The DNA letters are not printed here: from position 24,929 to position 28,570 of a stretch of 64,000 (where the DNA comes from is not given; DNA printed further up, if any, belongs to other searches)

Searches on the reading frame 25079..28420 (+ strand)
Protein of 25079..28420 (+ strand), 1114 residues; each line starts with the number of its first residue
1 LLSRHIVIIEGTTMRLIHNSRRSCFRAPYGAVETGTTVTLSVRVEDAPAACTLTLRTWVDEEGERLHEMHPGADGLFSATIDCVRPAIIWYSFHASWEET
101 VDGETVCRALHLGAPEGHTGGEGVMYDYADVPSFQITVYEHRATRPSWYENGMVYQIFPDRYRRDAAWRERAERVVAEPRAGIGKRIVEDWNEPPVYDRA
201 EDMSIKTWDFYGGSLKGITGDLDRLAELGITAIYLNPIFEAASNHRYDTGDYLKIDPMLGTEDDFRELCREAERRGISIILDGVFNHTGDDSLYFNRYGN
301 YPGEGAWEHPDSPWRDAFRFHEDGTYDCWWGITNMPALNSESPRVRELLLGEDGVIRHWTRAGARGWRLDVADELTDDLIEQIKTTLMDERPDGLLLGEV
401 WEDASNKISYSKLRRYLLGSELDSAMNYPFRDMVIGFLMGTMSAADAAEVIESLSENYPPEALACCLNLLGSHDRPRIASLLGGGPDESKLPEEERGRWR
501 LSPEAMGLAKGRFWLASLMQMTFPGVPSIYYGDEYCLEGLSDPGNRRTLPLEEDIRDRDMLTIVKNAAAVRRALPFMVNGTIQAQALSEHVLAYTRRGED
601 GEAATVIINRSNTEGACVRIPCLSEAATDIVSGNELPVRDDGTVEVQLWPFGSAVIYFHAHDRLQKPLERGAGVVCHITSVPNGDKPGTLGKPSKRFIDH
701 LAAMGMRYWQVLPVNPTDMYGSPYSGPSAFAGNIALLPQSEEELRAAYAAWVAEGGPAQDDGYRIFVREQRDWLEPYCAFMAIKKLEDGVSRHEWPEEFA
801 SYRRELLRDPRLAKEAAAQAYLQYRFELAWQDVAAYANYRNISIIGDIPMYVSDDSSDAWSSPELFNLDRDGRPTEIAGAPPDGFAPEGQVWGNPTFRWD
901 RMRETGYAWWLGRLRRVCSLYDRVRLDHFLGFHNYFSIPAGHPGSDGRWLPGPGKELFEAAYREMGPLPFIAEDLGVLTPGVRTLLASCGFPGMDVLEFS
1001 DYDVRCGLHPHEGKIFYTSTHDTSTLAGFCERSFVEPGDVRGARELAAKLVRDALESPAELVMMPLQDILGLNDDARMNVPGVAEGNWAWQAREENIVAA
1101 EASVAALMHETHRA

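Call 5: search_protein_families(library=pfam, proteins=[window:25079-28420:+], max_evalue=0.01)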
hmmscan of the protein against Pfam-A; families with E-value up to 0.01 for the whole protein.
window:25079-28420:+ (1114 aa): 2 families
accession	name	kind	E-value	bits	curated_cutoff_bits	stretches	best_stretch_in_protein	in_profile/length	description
PF02446.23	Glyco_hydro_77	-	1.9e-120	403.4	25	2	744-1095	94-462/465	4-alpha-glucanotransferase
PF00128.31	Alpha-amylase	-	2.6e-46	159.2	22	1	156-541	1-360/446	Alpha amylase, catalytic domain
